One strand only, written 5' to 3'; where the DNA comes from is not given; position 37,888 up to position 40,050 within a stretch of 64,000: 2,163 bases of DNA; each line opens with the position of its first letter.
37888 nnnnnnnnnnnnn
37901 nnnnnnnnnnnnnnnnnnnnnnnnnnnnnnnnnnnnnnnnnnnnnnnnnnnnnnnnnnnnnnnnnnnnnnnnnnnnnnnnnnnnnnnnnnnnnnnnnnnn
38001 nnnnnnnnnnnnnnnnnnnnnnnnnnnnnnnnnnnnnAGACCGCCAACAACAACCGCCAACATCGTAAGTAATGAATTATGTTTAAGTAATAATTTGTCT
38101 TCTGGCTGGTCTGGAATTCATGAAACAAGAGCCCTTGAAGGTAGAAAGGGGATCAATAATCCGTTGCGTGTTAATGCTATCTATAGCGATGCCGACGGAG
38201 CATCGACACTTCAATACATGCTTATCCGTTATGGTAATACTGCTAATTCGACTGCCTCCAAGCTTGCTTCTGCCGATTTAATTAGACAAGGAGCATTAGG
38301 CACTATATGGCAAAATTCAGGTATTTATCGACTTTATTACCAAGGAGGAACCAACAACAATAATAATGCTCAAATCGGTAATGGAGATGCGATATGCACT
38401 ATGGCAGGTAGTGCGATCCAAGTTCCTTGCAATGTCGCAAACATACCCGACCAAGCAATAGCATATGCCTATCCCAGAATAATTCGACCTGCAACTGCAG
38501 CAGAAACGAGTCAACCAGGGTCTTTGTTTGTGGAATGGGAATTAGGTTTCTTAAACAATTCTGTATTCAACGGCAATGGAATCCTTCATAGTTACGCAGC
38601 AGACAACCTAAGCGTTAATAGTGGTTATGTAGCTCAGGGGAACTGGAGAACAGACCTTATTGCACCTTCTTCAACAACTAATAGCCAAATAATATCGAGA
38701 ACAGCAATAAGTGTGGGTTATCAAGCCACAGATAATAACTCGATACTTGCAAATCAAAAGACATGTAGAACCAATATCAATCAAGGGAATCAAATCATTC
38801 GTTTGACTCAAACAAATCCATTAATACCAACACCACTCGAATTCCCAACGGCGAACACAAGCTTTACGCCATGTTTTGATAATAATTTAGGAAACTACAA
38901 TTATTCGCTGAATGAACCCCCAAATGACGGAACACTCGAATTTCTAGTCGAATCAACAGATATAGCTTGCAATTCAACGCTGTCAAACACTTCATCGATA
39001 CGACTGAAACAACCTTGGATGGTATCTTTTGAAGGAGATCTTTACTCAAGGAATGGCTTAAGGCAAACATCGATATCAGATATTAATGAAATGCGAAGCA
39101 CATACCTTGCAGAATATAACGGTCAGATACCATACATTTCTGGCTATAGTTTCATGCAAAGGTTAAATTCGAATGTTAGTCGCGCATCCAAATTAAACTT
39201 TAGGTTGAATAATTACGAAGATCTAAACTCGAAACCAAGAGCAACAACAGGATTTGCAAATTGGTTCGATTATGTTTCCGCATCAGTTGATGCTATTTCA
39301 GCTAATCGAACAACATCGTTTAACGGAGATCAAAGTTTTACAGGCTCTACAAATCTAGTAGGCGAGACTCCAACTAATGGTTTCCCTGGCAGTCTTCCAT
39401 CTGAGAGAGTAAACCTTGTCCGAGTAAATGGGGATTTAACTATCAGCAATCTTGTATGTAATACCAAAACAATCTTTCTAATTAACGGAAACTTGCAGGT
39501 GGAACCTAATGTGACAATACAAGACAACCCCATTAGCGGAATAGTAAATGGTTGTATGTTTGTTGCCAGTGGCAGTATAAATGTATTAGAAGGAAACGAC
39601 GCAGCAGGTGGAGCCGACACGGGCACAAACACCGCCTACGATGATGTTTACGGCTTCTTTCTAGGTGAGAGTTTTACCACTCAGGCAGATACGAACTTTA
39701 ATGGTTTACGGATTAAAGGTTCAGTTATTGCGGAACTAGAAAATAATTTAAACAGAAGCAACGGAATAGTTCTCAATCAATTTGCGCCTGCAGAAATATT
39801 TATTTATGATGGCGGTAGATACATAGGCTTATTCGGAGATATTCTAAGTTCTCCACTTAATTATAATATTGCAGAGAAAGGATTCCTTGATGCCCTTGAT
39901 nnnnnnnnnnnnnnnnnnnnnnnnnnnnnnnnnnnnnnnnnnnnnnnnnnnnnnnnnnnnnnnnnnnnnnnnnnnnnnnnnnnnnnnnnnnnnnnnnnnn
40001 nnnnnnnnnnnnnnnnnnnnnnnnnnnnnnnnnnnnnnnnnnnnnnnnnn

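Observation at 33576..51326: Complete type IV pilus locus split by a plus-strand insert of five exported proteins, including two ~850-aa Cys-rich paralogs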

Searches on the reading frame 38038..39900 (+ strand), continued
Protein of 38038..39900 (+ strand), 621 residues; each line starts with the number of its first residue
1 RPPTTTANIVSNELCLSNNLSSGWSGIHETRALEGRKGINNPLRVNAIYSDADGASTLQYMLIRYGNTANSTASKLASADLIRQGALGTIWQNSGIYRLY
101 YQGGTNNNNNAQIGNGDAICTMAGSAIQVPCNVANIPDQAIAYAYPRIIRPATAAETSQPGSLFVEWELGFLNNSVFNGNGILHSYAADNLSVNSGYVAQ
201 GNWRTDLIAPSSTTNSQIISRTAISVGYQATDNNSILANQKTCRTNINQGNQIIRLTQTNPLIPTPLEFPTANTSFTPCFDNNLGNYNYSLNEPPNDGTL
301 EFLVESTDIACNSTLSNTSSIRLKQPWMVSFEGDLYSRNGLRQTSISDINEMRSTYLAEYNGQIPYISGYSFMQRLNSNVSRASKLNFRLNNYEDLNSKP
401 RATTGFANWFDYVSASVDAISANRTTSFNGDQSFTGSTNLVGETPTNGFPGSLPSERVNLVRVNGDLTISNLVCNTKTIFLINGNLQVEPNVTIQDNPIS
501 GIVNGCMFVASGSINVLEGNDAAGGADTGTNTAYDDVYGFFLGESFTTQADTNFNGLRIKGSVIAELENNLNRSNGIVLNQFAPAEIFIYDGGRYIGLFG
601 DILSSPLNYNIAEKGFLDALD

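Call 89: find_encoding_contigs(protein=P0029, flank=10000, max_places=1)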
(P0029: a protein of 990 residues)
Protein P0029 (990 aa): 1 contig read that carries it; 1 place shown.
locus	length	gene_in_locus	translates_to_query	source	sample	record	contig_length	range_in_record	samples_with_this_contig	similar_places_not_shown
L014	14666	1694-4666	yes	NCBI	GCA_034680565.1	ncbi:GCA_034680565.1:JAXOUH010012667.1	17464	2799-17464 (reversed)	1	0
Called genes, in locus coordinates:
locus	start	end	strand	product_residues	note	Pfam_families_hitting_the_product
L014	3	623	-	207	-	?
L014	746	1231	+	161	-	-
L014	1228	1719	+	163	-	-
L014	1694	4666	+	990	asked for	-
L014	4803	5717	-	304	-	-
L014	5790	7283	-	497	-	PF07963:N_methyl (weak)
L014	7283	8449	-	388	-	-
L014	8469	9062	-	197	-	PF07963:N_methyl (weak)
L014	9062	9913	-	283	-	PF06750:A24_N_bact, PF01478:Peptidase_A24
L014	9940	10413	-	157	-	-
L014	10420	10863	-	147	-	PF07963:N_methyl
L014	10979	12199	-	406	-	PF28597:T2SSF_N, PF00482:T2SSF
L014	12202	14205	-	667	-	PF00437:T2SSE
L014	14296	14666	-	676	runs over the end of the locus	PF05157:MshEN, PF00437:T2SSE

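Call 93: list_cluster_members(proteins=[P0009, P0013, P0016, P0018, P0025, P0035, P0045, P0054, P0066, P0087])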
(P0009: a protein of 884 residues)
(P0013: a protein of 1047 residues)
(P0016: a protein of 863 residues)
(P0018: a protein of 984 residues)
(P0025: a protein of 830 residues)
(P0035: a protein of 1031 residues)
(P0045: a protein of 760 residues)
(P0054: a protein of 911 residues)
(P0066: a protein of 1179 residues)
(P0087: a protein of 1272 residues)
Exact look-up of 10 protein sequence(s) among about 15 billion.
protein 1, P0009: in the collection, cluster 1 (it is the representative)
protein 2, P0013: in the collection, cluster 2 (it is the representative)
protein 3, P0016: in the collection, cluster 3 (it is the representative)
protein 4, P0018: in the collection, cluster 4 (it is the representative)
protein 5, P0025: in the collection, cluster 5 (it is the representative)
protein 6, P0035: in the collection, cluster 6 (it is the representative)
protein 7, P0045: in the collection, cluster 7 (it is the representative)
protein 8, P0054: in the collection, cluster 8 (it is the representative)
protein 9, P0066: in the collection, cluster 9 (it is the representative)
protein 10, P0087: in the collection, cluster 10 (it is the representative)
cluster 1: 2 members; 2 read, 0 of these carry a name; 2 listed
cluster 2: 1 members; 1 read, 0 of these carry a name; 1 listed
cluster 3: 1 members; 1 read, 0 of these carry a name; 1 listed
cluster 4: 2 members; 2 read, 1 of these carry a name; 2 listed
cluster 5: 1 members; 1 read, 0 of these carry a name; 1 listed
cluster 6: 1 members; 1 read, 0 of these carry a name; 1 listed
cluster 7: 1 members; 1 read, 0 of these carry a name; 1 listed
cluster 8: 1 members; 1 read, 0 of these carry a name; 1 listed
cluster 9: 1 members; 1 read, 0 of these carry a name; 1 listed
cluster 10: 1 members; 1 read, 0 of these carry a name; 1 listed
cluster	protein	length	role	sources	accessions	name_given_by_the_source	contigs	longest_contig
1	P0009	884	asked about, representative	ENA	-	-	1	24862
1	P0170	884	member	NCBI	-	-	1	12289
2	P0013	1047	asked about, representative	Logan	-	-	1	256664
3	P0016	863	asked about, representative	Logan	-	-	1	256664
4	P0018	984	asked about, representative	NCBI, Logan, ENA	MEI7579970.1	MAG: hypothetical protein WCJ58_08145 [bacterium]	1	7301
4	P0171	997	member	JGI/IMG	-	-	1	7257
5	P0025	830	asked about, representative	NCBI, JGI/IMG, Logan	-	-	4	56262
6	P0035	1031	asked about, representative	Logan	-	-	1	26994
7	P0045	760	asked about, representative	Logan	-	-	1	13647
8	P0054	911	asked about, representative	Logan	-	-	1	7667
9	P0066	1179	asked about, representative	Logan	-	-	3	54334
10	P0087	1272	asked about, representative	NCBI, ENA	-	-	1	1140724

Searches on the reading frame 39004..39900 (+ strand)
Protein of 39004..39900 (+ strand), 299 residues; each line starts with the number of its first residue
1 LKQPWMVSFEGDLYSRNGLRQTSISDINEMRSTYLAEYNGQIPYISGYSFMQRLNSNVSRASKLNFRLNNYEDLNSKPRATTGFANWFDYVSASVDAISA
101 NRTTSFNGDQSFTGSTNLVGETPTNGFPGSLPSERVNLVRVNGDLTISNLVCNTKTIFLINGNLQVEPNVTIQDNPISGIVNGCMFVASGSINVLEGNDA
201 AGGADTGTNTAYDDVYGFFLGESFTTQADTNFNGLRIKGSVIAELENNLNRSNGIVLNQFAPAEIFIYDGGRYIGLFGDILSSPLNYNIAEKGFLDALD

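Call 36: find_homologous_proteins(query=A4, max_evalue=0.00001)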
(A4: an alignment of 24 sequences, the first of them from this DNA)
Query A4 (24 sequences) (299 aa, profile of the alignment): 1 proteins with E <= 0.00001 among 8000 candidates.
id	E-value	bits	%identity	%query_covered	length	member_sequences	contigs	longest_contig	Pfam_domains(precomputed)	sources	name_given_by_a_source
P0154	1.8e-7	49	27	47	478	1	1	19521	-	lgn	-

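Call 47: predict_structure(alignment_id=A4)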
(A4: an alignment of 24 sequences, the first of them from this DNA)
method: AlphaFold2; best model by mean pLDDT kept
length: 299 residues; sequences in the alignment: 24
mean_pLDDT: 83.5   pTM: 0.85
mean pLDDT of the five models: 83.5, 83.2, 82.5, 82.3, 80.5
residues with pLDDT >= 90: 144; 70-90: 104; 50-70: 21; < 50: 30
segments of 3 or more residues with pLDDT < 50: 121-129, 201-206, 285-299
pLDDT, mean of each block of 10 residues (from residue 1): 88 84 79 83 91 83 88 83 91 83 91 82 44 75 97 94 97 87 96 85 58 95 95 93 91 90 93 86 54 46
secondary structure, 60 per line:
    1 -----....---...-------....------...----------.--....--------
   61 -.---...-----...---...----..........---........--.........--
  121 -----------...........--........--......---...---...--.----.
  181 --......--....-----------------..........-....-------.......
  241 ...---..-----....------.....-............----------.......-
elements in order: E6-9 E13-15 H23-26 E49-52 E66-68 H87-96 E103-107 E110-115 H132-135 E136-142 E145-152 E155-160 E164-166 E170-172 E183-188 E191-194 E212-221 E223-226 E234-243 H254-257 E264-268 H270-281 H292-298

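Call 50: fold_search(model_id=the predicted structure, library=pdb)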
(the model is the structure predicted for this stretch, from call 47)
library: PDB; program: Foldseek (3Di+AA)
matches with E <= 10: 75; with E <= 0.001: 0
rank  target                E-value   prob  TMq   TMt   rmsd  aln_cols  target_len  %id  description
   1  6qvi_B                6.1e-02  0.35  0.28  0.20  13.1       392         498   14  Crystal structure of competence-associated pilin ComZ from Thermus thermophilus (released 2019-05-29)
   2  5b5h                  1.2e-01  0.54  0.29  0.36  10.0       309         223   10  Hydrophobic ice-binding site confer hyperactivity on antifreeze protein from a snow mold fungus (released 2016-09-28)
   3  4nu2                  1.7e-01  0.44  0.27  0.35  11.4       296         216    9  Crystal structure of an ice-binding protein (FfIBP) from the Antarctic bacterium, Flavobacterium frigoris PS1 (released 2014-04-16)
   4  6qvi_A                1.9e-01  0.33  0.18  0.11  10.8       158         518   14  Crystal structure of competence-associated pilin ComZ from Thermus thermophilus (released 2019-05-29)
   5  3wp9                  2.2e-01  0.51  0.30  0.37   9.5       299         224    9  Crystal structure of antifreeze protein from an Antarctic sea ice bacterium Colwellia sp. (released 2014-07-02)
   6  6bg8_A                2.6e-01  0.41  0.32  0.38   9.1       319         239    9  Shewanella frigidimarina ice-binding protein_1 DUF3494 Domain (released 2018-03-07)
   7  7dc5_A                3.7e-01  0.94  0.27  0.36   4.3       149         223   12  Crystal structure of fungal antifreeze protein with intermediate activity (released 2021-10-27)
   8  5uyt_B                3.9e-01  0.30  0.28  0.22   9.4       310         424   11  Crystal structure of ice binding protein from an Antarctic bacterium Flavobacteriaceae (released 2017-10-25)
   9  3uyv_A                4.5e-01  0.23  0.29  0.35  10.9       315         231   11  Crystal structure of a glycosylated ice-binding protein (LeIBP) from Arctic yeast (released 2012-02-29)
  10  8x1l                  5.9e-01  0.30  0.29  0.39  10.6       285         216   11  Crystal structure of S96C/L132C mutant of FfIBP (released 2024-11-13)
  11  8jli_A                5.9e-01  0.06  0.14  0.08  14.2       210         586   14  Cryo-EM structure of SV2A dimer in complex levetiracetam (released 2024-05-01)
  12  8x0z                  6.5e-01  0.16  0.24  0.31  11.5       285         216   10  Crystal structure of A101C/A120C mutant of FfIBP (released 2024-11-13)
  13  7ehk                  7.2e-01  0.28  0.29  0.38  10.7       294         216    9  Crystal structure of C107S mutant of FfIBP (released 2022-03-02)
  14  9li0_A                8.0e-01  0.15  0.28  0.35   9.4       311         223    9  Crystal structure of engineered ice-binding protein (M74I and A97V) from Candidatus Cryosericum odellii strain SMC5_16 (released 2025-09-03)
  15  6ria_1                8.0e-01  0.08  0.11  0.27  10.6       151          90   10  Bactofilin from Thermus thermophilus, F105R mutant crystal structure (released 2019-07-17)
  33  4wa0                  3.9e+00  0.01  0.13  0.12  21.8       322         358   10  The structure of a possible adhesin C-terminal domain from Caldicellulosiruptor kronotskyensis (released 2015-03-04)
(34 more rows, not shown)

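Call 58: search_solved_structures(query=A4, max_evalue=10, show_alignments=2)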
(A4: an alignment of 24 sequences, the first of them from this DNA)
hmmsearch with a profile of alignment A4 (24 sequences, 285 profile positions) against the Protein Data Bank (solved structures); distinct sequences matched with E-value up to 10: 0.

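Call 75: search_protein_families(library=pfam, alignment_id=A4, max_evalue=1)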
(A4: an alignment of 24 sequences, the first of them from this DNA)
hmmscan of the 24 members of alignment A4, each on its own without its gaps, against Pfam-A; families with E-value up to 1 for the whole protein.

A. member 1, seq(299 aa): 0 families

B. families by the number of members that match (of 24 scanned): 11 families
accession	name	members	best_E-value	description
PF17523.7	MPS-4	1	0.011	MinK-related peptide, potassium channel accessory sub-unit protein 4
PF24146.1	K1-lyase_C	1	0.014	K1 capsule-specific polysaccharide lyase, C-terminal domain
PF25809.1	STEEP1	1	0.051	STEEP1 domain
PF23881.1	DUF7234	1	0.068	Family of unknown function (DUF7234)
PF23862.1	CdsD_C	1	0.07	CdsD C-terminal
PF22614.2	Slo-like_RCK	1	0.07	Calcium-activated potassium channel slowpoke-like RCK domain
PF18997.6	DUF5727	1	0.083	Domain of unknown function (DUF5727)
PF06434.19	Aconitase_2_N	1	0.16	Aconitate hydratase 2 N-terminus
PF10833.13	DUF2572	1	0.2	Protein of unknown function (DUF2572)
PF24512.1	DUF7592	1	0.24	Domain of unknown function (DUF7592)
PF18886.6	DUF5649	1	0.38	Repeats of unknown function (DUF5649)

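Call 87: fold_search(model_id=the predicted structure, library=viral)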
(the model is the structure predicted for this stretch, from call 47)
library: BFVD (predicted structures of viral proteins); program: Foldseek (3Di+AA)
matches with E <= 10: 117; with E <= 0.001: 0
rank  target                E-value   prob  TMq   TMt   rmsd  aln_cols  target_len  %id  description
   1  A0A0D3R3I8            1.2e-01  0.07  0.10  0.16  16.2       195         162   13  Pentapeptide repeat-containing protein [Testudo hermanni ranavirus]
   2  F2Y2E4                2.6e-01  0.06  0.16  0.09  27.3       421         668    8  (no name in the UniProt tables at hand)
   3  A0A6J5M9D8            6.6e-01  0.05  0.12  0.13  14.2       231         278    9  Uncharacterized protein [uncultured Caudovirales phage]
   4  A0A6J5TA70            7.7e-01  0.14  0.22  0.21   8.0       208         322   13  Curlin associated [uncultured Caudovirales phage]
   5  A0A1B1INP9            7.7e-01  0.08  0.18  0.21  15.3       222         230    9  (no name in the UniProt tables at hand)
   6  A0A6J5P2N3            9.0e-01  0.12  0.15  0.25   9.9       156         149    7  Uncharacterized protein [uncultured Caudovirales phage]
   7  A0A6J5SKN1            9.5e-01  0.06  0.17  0.18  11.1       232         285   10  Uncharacterized protein [uncultured Caudovirales phage]
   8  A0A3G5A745            1.0e+00  0.13  0.25  0.28   9.9       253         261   13  DUF3494 domain-containing protein [Hyperionvirus sp.]
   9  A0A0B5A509            1.0e+00  0.08  0.18  0.12  11.9       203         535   12  Tail fiber protein [Achromobacter phage JWX]
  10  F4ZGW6                1.0e+00  0.02  0.13  0.09  20.9       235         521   11  (no name in the UniProt tables at hand)
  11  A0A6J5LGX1            1.1e+00  0.08  0.14  0.06  16.5       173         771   15  Uncharacterized protein [uncultured Caudovirales phage]
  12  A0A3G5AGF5            1.2e+00  0.01  0.13  0.08  29.4       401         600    9  Uncharacterized protein [Solumvirus sp.]
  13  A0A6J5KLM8            1.2e+00  0.11  0.17  0.12  12.9       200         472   11  Putative tail fiber protein gp53-like C-terminal domain-containing protein [uncultured Caudovirales phage]
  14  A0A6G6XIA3            1.2e+00  0.02  0.14  0.05  14.0       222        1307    8  (no name in the UniProt tables at hand)
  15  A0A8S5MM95            1.4e+00  0.02  0.12  0.18  13.7       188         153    8  Uncharacterized protein [Podoviridae sp. ctlpi2]
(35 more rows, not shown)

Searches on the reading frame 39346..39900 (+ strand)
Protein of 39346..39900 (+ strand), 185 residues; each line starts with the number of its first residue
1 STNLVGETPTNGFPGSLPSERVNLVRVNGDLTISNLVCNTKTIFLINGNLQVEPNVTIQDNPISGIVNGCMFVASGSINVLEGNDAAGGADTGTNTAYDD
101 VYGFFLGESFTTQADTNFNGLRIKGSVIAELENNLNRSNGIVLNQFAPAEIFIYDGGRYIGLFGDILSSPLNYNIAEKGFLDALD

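Call 41: find_related_loci(query=A5, collection=genome_contigs, flank=10000)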
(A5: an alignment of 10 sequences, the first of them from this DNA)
Query A5 (185 aa) in genome_contigs; peptide patterns used: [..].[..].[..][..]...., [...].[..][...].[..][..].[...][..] (x = any residue, [..] = any of these).
64 stretches matched a pattern; 2 encode a relative of the query (tblastn E <= 1e-3); 2 distinct loci.
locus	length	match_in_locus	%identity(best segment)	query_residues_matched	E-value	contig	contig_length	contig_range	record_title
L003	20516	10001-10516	47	11-184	2e-56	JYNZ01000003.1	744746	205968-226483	MAG: candidate division WS6 bacterium OLB20 TR69_WS6001CONTIG000003, whole genome shotgun sequence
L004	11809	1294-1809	44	15-184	2e-47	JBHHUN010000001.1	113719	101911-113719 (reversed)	MAG: Candidatus Dojkabacteria bacterium isolate S.5.sp3_bin.15 NODE_4_length_113719_cov_7.412866, whole genome shotgun s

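Call 67: find_related_loci(query=A5, collection=metagenome_contigs, flank=10000)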
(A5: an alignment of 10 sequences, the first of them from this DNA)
Query A5 (185 aa) in metagenome_contigs; peptide patterns used: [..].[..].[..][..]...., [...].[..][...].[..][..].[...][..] (x = any residue, [..] = any of these).
72 stretches matched a pattern; 1 encode a relative of the query (tblastn E <= 1e-3); 1 distinct loci.
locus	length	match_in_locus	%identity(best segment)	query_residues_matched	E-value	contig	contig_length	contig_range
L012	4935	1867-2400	41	5-182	3e-40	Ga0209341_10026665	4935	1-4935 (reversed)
